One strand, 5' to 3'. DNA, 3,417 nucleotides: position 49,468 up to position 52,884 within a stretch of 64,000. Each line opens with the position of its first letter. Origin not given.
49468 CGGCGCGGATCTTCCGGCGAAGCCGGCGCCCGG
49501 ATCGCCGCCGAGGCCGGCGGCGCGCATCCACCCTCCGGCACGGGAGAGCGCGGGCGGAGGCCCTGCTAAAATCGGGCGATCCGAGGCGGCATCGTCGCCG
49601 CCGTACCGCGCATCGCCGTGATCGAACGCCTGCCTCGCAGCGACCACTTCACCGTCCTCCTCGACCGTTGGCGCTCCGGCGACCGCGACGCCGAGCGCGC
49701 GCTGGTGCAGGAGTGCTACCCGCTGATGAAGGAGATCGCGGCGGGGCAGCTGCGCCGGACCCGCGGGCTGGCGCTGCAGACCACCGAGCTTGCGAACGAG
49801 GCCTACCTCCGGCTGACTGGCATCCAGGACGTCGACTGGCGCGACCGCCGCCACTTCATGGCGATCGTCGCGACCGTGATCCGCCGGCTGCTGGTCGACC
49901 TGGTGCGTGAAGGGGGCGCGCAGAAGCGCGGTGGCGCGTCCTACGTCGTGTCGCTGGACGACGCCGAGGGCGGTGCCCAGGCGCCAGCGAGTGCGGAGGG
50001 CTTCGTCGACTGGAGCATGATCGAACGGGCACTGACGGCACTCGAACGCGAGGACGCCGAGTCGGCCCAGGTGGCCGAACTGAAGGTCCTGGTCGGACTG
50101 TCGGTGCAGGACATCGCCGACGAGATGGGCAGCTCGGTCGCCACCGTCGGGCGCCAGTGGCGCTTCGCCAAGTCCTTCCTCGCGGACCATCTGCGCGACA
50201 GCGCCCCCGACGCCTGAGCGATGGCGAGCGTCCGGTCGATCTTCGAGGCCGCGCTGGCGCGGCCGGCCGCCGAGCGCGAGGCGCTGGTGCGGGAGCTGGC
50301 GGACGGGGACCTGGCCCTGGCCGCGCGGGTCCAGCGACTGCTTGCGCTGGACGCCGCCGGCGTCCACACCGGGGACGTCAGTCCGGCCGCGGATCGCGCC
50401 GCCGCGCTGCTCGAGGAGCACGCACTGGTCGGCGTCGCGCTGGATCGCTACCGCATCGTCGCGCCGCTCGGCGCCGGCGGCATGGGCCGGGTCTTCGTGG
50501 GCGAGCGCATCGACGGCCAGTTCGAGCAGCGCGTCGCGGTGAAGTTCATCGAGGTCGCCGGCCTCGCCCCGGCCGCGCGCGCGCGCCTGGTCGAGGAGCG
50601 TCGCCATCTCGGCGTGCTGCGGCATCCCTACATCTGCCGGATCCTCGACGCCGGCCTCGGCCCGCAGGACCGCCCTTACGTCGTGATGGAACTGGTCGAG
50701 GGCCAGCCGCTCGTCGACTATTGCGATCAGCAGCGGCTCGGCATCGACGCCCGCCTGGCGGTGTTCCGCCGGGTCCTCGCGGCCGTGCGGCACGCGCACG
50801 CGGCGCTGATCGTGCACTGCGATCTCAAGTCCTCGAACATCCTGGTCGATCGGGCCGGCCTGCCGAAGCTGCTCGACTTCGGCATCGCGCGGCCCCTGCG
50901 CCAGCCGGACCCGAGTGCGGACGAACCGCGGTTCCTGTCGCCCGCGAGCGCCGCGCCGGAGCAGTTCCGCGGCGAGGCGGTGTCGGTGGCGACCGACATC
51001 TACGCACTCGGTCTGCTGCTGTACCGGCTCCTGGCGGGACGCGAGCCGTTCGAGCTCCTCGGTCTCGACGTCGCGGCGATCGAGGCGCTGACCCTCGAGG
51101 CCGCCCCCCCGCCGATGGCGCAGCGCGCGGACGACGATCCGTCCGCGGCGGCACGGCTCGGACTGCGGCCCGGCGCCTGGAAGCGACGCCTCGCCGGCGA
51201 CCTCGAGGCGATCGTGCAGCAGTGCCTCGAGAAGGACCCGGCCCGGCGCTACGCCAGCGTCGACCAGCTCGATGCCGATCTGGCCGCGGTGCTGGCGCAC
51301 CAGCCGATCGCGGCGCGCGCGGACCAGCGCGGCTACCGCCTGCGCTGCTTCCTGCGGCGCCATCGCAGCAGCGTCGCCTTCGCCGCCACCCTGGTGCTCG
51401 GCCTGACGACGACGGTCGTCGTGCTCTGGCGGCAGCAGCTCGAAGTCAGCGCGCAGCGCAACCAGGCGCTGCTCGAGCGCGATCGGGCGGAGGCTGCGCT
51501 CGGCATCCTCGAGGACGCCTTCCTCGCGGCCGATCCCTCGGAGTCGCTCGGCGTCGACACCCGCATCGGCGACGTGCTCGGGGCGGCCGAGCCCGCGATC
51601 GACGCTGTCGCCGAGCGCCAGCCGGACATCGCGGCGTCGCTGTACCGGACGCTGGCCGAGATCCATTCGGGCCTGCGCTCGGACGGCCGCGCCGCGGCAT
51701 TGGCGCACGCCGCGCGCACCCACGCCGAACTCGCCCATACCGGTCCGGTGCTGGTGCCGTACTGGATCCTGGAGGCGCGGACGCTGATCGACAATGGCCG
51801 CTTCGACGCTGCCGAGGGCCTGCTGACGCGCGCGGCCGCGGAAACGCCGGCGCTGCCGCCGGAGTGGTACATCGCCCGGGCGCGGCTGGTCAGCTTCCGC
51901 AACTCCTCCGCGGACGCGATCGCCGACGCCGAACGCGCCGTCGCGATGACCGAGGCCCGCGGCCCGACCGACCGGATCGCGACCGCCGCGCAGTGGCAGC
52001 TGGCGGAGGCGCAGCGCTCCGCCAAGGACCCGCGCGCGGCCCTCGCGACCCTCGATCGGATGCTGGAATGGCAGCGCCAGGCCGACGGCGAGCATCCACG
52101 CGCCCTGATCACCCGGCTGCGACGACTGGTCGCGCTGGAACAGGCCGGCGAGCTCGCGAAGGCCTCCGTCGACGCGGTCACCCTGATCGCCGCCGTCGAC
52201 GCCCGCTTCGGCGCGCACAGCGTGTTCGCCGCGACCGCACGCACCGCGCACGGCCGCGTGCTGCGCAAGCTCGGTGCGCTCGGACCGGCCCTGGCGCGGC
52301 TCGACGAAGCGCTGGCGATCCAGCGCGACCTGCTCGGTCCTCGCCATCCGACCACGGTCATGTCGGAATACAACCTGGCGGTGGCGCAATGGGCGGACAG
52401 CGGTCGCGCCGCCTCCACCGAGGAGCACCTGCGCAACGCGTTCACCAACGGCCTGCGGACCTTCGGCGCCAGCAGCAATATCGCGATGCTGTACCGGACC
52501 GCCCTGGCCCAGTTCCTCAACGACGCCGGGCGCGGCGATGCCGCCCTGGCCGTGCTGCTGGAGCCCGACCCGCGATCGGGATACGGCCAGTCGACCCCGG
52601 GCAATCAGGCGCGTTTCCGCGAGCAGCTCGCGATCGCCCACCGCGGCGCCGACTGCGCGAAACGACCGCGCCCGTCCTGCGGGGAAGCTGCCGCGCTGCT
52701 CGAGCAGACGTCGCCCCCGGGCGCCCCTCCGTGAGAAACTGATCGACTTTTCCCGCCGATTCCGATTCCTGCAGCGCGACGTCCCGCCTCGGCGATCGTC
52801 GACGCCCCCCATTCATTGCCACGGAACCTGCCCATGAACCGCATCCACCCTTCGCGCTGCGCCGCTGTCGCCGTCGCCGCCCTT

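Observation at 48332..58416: ECF sigma / Ser-Thr kinase pair followed by secreted-protein and RHS-toxin genes that share a conserved upstream motif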

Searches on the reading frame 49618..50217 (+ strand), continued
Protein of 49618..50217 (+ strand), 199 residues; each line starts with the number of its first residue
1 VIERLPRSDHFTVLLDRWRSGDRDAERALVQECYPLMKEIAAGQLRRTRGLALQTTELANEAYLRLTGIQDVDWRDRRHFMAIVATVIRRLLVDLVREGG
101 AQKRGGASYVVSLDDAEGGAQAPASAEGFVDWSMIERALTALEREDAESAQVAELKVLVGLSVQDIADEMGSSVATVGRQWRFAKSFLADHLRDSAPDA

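Call 66: search_protein_families(library=ncbifam, proteins=[window:49618-50217:+], max_evalue=0.001)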
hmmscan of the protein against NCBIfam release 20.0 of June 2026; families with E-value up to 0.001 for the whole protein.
window:49618-50217:+ (199 aa): 15 families
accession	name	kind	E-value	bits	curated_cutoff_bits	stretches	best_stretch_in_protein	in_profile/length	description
TIGR02999.1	Sig-70_X6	subfamily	2.7e-46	157.7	126.15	1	11-193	4-183/183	ECF-type sigma factor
TIGR02937.1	sigma70-ECF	superfamily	1.8e-12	47.2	42.9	1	24-191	1-164/165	sigma-70 family RNA polymerase sigma factor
NF009166.1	PRK12513.1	equivalog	1.2e-09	38.2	206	1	13-193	11-187/193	RNA polymerase sigma factor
NF009176.0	PRK12524.1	equivalog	1.9e-06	27.8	264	1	13-191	15-183/196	RNA polymerase sigma factor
NF007230.0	PRK09648.1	subfamily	5e-06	26.4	209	1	14-177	16-174/195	RNA polymerase sigma factor ShbA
NF008889.0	PRK11924.1-1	subfamily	8.4e-06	25.5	181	1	42-178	24-153/173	RNA polymerase sigma factor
NF009175.0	PRK12523.1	equivalog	1.7e-05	24.9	271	1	27-180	9-154/172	RNA polymerase sigma factor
NF009165.0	PRK12512.1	equivalog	3.9e-05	23.3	198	1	7-193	5-180/184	RNA polymerase sigma factor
NF009172.0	PRK12519.1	subfamily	5.7e-05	22.7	222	1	56-194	57-191/194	RNA polymerase sigma factor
NF040705.1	sigma_mbnA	exception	0.00021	21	350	0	56-184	27-150/272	methanobactin precursor domain-containing sigma factor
NF009180.0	PRK12528.1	subfamily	0.00026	21.1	184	1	30-181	10-154/165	RNA polymerase sigma factor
NF009177.0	PRK12525.1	subfamily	0.00031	20.6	266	1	39-177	20-151/168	RNA polymerase sigma factor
NF006174.0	PRK08311.2-2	equivalog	0.00067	19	319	0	9-147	15-145/252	RNA polymerase sigma factor SigI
TIGR02984.1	Sig-70_plancto1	subfamily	0.0007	19.2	183.75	0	135-182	131-178/189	RNA polymerase sigma-70 factor, Planctomycetaceae-specific subfamily 1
TIGR02985.1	Sig70_bacteroi1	subfamily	0.00074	19.8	126.4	1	141-192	111-162/162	RNA polymerase sigma-70 factor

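Call 97: search_protein_families(library=pfam, proteins=[L002:13897-18969:+, L002:19458-20621:+], max_evalue=0.001)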
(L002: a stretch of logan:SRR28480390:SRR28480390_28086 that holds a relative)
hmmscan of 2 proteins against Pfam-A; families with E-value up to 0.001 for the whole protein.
L002:13897-18969:+ (1691 aa): 3 families
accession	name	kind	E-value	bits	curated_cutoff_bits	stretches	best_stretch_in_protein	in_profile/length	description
PF05593.20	RHS_repeat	-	5.8e-27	93.9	22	1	752-785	2-35/38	RHS Repeat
PF25023.1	TEN_YD-shell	-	7.9e-08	31.3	50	1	1297-1473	685-866/909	Teneurin YD-shell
PF03527.20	RHS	-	4.1e-05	23.8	27.9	1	1401-1433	3-35/38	RHS protein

L002:19458-20621:+ (388 aa): 0 families

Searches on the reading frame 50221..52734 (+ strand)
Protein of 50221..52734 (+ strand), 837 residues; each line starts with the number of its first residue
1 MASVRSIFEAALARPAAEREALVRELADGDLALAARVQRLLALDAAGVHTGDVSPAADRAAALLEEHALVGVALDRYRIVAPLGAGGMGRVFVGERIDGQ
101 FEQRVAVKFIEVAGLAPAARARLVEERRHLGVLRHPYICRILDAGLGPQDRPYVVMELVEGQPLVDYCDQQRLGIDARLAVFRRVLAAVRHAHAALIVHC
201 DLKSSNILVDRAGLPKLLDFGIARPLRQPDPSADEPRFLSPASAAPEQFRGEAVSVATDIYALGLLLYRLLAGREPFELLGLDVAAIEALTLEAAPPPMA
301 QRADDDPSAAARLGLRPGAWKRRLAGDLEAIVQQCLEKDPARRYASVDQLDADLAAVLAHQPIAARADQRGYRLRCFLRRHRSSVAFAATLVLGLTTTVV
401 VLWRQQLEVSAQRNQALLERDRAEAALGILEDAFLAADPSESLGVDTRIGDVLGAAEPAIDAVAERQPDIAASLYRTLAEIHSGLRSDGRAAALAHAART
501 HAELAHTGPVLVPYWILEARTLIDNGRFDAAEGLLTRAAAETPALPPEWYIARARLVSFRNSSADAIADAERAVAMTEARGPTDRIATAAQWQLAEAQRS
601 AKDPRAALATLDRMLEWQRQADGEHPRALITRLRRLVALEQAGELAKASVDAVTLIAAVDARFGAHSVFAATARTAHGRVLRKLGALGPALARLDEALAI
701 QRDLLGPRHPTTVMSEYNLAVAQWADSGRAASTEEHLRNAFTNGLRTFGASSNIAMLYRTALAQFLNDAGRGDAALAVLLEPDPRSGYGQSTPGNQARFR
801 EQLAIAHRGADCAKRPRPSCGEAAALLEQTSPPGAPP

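Call 6: search_protein_families(library=pfam, proteins=[window:50221-52734:+], max_evalue=0.01)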
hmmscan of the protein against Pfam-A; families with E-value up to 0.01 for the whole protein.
window:50221-52734:+ (837 aa): 8 families
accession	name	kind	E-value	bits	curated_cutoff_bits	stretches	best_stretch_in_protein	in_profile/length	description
PF00069.31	Pkinase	-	6e-36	124.6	31.7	1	77-346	1-254/263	Protein kinase domain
PF07714.23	PK_Tyr_Ser-Thr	-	1.8e-23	83.6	23.1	1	80-279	4-207/258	Protein tyrosine and serine/threonine kinase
PF03109.22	ABC1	-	2.4e-07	30.6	22.9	1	153-227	144-218/244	ABC1 atypical kinase-like domain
PF13424.12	TPR_12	-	4.9e-06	27.1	30.1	1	671-731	3-62/77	Tetratricopeptide repeat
PF24885.1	TPR_NPHP3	-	0.00014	21.8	100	1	671-765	99-192/239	Nephrocystin-3 TPR domain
PF01163.29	RIO1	-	0.00048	20.2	22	1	153-223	82-151/187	RIO domain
PF13374.12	TPR_10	-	0.001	19.4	27.5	1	678-710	9-41/42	Tetratricopeptide repeat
PF02581.23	TMP-TENI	-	0.0028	17.5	27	1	16-95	45-123/180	Thiamine monophosphate synthase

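Call 66: search_protein_families(library=ncbifam, proteins=[window:50221-52734:+], max_evalue=0.001)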
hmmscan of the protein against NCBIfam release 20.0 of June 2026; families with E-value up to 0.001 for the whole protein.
window:50221-52734:+ (837 aa): 16 families
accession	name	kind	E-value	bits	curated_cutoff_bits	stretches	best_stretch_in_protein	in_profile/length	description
NF033483.0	PknB_PASTA_kin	equivalog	1.2e-54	186.3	450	1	75-366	7-277/563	Stk1 family PASTA domain-containing Ser/Thr kinase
NF047741.1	antiphage_MADS6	equivalog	3.8e-36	124.8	460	2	171-361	294-464/612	methylation-associated defense system protein kinase MAD6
NF052427.1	StpK7MSMEG_1200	equivalog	3.6e-26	91.8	900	1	75-422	7-335/601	serine/threonine protein kinase StpK7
TIGR03903.1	TOMM_kin_cyc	equivalog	3.4e-23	81.5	705.75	1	102-275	3-187/1267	TOMM system kinase/cyclase fusion protein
NF038150.1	lanthi_synth_IV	equivalog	5.6e-18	64.6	650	1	74-379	188-471/851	class IV lanthionine synthetase LanL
NF009651.0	PRK13184.1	equivalog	9.6e-18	63.5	839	2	74-224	1-161/932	serine/threonine-protein kinase PknD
NF040586.1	FxSxx_TPR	equivalog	5.9e-14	51.5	300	2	675-810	476-611/830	FxSxx-COOH system tetratricopeptide repeat protein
NF033442.0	BREX_PglW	equivalog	2.8e-12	45.2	990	2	75-213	512-646/1391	BREX system serine/threonine kinase PglW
NF038151.1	lanthi_synth_III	equivalog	3.2e-11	42.4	575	1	116-278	263-430/833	class III lanthionine synthetase LanKC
NF011464.0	PRK14879.1-7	equivalog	1.3e-07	31.6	246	1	152-223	81-149/221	Kae1-associated kinase Bud32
TIGR03724.2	arch_bud32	equivalog_domain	6.7e-07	29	125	1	121-226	44-134/193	KEOPS complex kinase/ATPase Bud32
NF011463.0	PRK14879.1-4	equivalog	2.8e-06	26.9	188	1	153-224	94-161/237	Kae1-associated kinase Bud32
TIGR01982.1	UbiB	equivalog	8.9e-06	24.5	487.55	1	154-226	234-306/436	2-polyprenylphenol 6-hydroxylase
NF058632.1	SerThrKinPrkT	equivalog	9.5e-05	21.5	280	1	75-211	21-152/322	serine/threonine protein kinase PrkT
NF043056.1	T4SS_LegK1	equivalog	0.00011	21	550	1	153-268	155-281/516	Dot/Icm T4SS effector kinase LegK1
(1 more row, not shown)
